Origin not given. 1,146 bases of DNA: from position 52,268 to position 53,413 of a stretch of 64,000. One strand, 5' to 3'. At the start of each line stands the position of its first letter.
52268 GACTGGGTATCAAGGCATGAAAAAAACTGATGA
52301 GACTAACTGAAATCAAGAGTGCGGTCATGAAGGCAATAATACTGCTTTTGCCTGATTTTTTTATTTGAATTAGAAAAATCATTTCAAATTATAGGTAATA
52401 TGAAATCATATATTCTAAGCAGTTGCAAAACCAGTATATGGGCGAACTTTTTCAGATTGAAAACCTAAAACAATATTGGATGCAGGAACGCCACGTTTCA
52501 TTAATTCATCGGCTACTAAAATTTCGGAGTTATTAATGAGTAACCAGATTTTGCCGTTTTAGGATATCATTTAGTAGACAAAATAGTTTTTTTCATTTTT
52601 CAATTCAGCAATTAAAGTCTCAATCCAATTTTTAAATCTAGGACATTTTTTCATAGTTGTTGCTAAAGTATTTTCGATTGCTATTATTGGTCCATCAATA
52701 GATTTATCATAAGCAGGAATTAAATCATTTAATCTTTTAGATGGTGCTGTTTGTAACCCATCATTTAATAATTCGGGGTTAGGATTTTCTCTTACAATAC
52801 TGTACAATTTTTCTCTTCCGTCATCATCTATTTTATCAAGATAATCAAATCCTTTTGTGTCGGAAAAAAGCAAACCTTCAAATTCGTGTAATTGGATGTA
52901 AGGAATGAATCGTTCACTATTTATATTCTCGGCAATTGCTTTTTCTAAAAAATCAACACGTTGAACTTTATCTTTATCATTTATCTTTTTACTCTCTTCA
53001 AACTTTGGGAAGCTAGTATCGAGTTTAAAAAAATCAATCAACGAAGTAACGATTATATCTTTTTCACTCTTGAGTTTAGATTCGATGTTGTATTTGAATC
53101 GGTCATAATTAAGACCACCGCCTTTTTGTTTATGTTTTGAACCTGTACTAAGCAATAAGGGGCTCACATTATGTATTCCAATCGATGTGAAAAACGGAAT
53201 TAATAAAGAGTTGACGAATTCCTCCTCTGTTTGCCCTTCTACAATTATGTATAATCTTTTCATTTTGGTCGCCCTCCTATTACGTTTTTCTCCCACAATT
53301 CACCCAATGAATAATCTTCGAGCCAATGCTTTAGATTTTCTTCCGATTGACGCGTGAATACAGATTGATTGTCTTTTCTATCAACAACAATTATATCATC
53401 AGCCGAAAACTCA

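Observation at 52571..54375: Second, diverged paralogous ATPase + DUF4276 module about 20 kb from the first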

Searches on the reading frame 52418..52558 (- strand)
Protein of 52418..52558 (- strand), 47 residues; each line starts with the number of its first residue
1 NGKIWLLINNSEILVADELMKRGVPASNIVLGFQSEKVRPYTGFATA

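Call 48: search_protein_families(library=pfam, proteins=[window:52418-52558:-], max_evalue=0.1)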
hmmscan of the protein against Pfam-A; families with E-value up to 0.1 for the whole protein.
seq(47 aa): 1 family
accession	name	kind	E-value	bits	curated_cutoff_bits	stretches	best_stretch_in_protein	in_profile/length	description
PF08869.16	XisI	-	3.2e-14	53.7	25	1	1-46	65-110/110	XisI protein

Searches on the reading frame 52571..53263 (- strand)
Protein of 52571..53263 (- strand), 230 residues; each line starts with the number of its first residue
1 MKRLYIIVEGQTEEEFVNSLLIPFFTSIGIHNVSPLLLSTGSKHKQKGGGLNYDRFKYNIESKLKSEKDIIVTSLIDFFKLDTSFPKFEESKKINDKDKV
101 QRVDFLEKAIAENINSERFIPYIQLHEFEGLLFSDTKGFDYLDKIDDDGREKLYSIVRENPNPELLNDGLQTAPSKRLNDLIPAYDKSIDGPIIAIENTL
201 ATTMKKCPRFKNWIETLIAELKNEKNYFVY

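Call 7: search_protein_families(library=pfam, proteins=[window:52571-53263:-], max_evalue=0.01)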
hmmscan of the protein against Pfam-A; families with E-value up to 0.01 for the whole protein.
window:52571-53263:- (230 aa): 1 family
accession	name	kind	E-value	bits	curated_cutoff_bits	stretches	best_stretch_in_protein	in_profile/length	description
PF14103.11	DUF4276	-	4.1e-48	164.6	30.2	1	8-217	1-191/192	Domain of unknown function (DUF4276)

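Call 8: search_protein_families(library=padloc, proteins=[window:52571-53263:-], max_evalue=0.01)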
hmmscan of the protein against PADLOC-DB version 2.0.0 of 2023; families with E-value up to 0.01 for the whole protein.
window:52571-53263:- (230 aa): 5 families
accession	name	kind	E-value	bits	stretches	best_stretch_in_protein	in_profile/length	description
PDLC04188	HEC-01B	-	2e-74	248.1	1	1-219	12-225/230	-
PDLC04190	HEC-01B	-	8.3e-49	164.1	1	1-174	1-168/168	-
PDLC04187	HEC-01B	-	2.3e-27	94.4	1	67-217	3-163/166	-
PDLC04186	HEC-01B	-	2e-24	84.4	1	41-217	19-189/196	-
PDLC04189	HEC-01B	-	9.5e-20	69.4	1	5-218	5-222/223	-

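Call 9: search_protein_families(library=ncbifam, proteins=[window:52571-53263:-], max_evalue=0.01)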
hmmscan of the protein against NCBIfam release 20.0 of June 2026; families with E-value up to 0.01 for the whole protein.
window:52571-53263:- (230 aa): 0 families

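Call 41: search_protein_representatives(protein=window:52571-53263:-)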
Query: 230 residues. Proteins with E-value up to 0.001 (for the whole library): 3018; up to 1e-10: 1906; up to 1e-30: 167. The best 150 are listed.
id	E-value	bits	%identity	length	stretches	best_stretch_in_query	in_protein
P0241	1.6e-82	292.9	66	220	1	1-222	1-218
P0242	1.8e-60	220.8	52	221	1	1-226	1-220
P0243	2.0e-56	207.5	49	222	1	3-221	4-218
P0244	2.2e-52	194.3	47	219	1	1-219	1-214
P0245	4.3e-52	193.3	47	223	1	3-220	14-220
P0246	2.0e-47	178.0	46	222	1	1-217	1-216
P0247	9.1e-47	175.9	52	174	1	52-222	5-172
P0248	1.5e-45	172.0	43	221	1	1-217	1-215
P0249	6.7e-45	169.8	46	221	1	1-225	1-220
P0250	1.5e-44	168.6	44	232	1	1-217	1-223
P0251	9.4e-43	162.8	43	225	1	1-224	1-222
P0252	1.3e-42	162.3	43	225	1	2-217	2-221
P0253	1.7e-41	158.7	44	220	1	1-219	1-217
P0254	2.8e-41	158.0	43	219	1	1-219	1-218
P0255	2.8e-41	158.0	43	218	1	1-217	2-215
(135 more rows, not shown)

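Call 49: predict_structure(alignment_id=A1)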
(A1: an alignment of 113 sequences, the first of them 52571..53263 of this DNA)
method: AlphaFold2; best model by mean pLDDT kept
length: 230 residues; sequences in the alignment: 113
mean_pLDDT: 93.1   pTM: 0.89
mean pLDDT of the five models: 93.1, 92.9, 93.0, 92.5, 92.2
residues with pLDDT >= 90: 205; 70-90: 10; 50-70: 10; < 50: 5
segments of 3 or more residues with pLDDT < 50: 226-230
pLDDT, mean of each block of 10 residues (from residue 1): 95 96 97 94 62 96 98 97 97 93 98 98 96 97 94 97 93 95 95 97 98 97 61
secondary structure, 60 per line:
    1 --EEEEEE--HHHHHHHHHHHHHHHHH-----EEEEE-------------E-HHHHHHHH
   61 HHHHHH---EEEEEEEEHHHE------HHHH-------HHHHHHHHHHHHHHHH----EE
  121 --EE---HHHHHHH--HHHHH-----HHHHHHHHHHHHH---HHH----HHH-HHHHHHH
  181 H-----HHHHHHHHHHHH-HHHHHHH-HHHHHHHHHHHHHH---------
elements in order: E3-8 H11-27 E33-37 H53-66 E70-77 H88-91 H99-114 H128-134 H137-141 H147-159 H174-181 H187-198 H200-206 H208-221

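Call 52: fold_search(model_id=the predicted structure, library=pdb)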
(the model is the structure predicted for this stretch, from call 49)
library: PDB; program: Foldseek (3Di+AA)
matches with E <= 10: 1133; with E <= 0.001: 3
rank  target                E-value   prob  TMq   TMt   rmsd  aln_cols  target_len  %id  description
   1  6nk8_B                4.8e-04  1.00  0.47  0.51   7.7       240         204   18  C-terminal region of the Burkholderia pseudomallei OLD protein (released 2019-08-07)
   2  6nk8_A                6.0e-04  1.00  0.49  0.55   6.8       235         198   17  C-terminal region of the Burkholderia pseudomallei OLD protein (released 2019-08-07)
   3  6njw                  8.9e-04  1.00  0.43  0.47   8.5       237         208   14  C-terminal region of the Xanthomonas campestris pv. campestris OLD protein phased with platinum (released 2019-08-07)
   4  6njx                  1.3e-03  1.00  0.41  0.45   8.1       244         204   12  C-terminal region of the Xanthomonas campestris pv. campestris OLD protein phased with mercury (released 2019-08-07)
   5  6njv                  1.7e-03  1.00  0.44  0.47   7.4       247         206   13  C-terminal region of the Xanthomonas campestris pv. campestris OLD protein phased with iodine (released 2019-08-07)
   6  9omy_B                3.8e-02  0.80  0.24  0.20   7.4       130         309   11  Cryo-EM structure of an octameric RAD51-XRCC3-RAD51C (RAD51-X3C) complex (released 2026-04-01)
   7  3fob_B                4.0e-02  0.54  0.30  0.26  13.6       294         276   12  Crystal structure of bromoperoxidase from Bacillus anthracis (released 2009-01-06)
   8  6p74                  4.3e-02  0.54  0.25  0.13  12.6       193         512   12  OLD nuclease from Thermus Scotoductus (released 2020-01-29)
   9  5esr                  4.5e-02  0.33  0.28  0.22  14.1       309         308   11  Crystal structure of haloalkane dehalogenase (DccA) from Caulobacter crescentus (released 2016-06-01)
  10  6s6d_C                4.8e-02  0.38  0.25  0.21  16.3       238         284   10  Crystal structure of RagA-Q66L-GTP/RagC-S75N-GDP GTPase heterodimer complex (released 2019-10-16)
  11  1tah_A                5.7e-02  0.47  0.25  0.20  11.6       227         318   10  THE CRYSTAL STRUCTURE OF TRIACYLGLYCEROL LIPASE FROM PSEUDOMONAS GLUMAE REVEALS A PARTIALLY REDUNDANT CATALYTIC ASPART (released 1994-05-31)
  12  1hkh_A                5.7e-02  0.35  0.27  0.24  13.8       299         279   10  unligated gamma lactamase from an Aureobacterium species (released 2004-03-30)
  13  1eb8_B                7.5e-02  0.72  0.28  0.26   9.4       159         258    8  Structure Determinants of Substrate Specificity of Hydroxynitrile Lyase from Manihot esculenta (released 2002-01-01)
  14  4pg8_A                7.5e-02  0.28  0.23  0.15  11.8       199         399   11  Crystal structure of S. aureus Homoserine Dehydrogenase at pH8.5 (released 2015-05-06)
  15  6e8y_B                7.5e-02  0.10  0.17  0.13  17.7       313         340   10  Unliganded Human Glycerol 3-Phosphate Dehydrogenase (released 2019-01-30)
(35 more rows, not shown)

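Call 58: search_dna_similar(query=window:52571-53263:-, collection=phages, mode=protein, max_evalue=0.001, max_rows=15)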
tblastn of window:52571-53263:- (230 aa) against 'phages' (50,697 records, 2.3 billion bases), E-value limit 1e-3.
No match.

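Call 59: search_dna_similar(query=window:52571-53263:-, collection=plasmids, mode=protein, max_evalue=0.001, max_rows=20)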
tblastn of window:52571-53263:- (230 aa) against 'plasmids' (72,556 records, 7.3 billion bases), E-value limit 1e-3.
Records with a match: 13; places in all: 15; records where one place covers at least 80% of the query: 13.
Best place of each record, by identity: <60% 13.
By first word of the organism name: Aeromonas 3; Nostoc 3; Piscirickettsia 2; Acinetobacter 1; Fischerella 1; Ideonella 1; Scytonema 1; Desulfotalea 1.
By predicted mobility (MOB-suite, as given by PLSDB): non-mobilizable 9; mobilizable 2; conjugative 2.
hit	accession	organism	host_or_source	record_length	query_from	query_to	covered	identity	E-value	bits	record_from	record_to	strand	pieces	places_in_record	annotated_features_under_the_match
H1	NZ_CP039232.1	Piscirickettsia salmonis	Salmo salar,cell culture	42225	1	225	98%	37.8%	3e-38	147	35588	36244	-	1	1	DUF4276 family protein | AAA family ATPase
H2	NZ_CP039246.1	Piscirickettsia salmonis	Salmo salar,cell culture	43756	1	225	98%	37.8%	3e-38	147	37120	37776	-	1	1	DUF4276 family protein | AAA family ATPase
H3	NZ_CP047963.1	Aeromonas media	cell culture,hospital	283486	1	219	95%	38.2%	1e-40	154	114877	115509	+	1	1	DUF4276 family protein | AAA family ATPase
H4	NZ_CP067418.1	Aeromonas media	cell culture,water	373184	1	219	95%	38.2%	1e-40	154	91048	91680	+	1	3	DUF4276 family protein | AAA family ATPase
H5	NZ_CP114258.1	Acinetobacter sp. TR11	pufferfish,culture,the gut of pufferfish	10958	1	217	94%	37.7%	3e-32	130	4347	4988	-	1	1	DUF4276 family protein | AAA family ATPase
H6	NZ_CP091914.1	Nostoc sp. UHCC 0870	cell culture,Brackish water, ...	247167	1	219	95%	35.4%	5e-32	129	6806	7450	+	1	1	DUF4276 family protein | AAA family ATPase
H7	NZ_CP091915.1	Nostoc sp. UHCC 0870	cell culture,Brackish water, ...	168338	1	219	95%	35.4%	9e-32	129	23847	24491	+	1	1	DUF4276 family protein | AAA family ATPase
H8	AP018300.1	Fischerella sp. NIES-4106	-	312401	1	217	94%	34.6%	2e-29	122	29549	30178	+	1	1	hypothetical protein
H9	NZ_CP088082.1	Ideonella dechloratans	Cell culture,Activated sludge, ...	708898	1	217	94%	34.2%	4e-34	135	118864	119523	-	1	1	DUF4276 family protein | AAA family ATPase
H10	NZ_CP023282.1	Nostoc sp. CENA543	cell culture,Brazilian saline-alkaline ...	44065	1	214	93%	34.6%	5e-31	127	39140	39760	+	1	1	DUF4276 family protein | AAA family ATPase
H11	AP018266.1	Scytonema sp. NIES-4073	-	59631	1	214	93%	33.6%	5e-30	124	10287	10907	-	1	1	hypothetical protein (x2)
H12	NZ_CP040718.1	Aeromonas veronii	alligator,bacteria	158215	4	219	94%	31.7%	2e-23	105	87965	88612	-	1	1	DUF4276 family protein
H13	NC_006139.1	Desulfotalea psychrophila LSv54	-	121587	4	217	93%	31.3%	2e-21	99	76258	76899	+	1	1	DUF4276 family protein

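Call 70: search_solved_structures(query=A1, max_evalue=10, show_alignments=3)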
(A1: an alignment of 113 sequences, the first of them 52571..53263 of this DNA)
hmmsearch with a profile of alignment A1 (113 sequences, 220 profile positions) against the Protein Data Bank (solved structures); distinct sequences matched with E-value up to 10: 1.
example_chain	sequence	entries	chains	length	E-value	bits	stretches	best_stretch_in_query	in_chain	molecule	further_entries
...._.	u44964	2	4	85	1.1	12.3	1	3-67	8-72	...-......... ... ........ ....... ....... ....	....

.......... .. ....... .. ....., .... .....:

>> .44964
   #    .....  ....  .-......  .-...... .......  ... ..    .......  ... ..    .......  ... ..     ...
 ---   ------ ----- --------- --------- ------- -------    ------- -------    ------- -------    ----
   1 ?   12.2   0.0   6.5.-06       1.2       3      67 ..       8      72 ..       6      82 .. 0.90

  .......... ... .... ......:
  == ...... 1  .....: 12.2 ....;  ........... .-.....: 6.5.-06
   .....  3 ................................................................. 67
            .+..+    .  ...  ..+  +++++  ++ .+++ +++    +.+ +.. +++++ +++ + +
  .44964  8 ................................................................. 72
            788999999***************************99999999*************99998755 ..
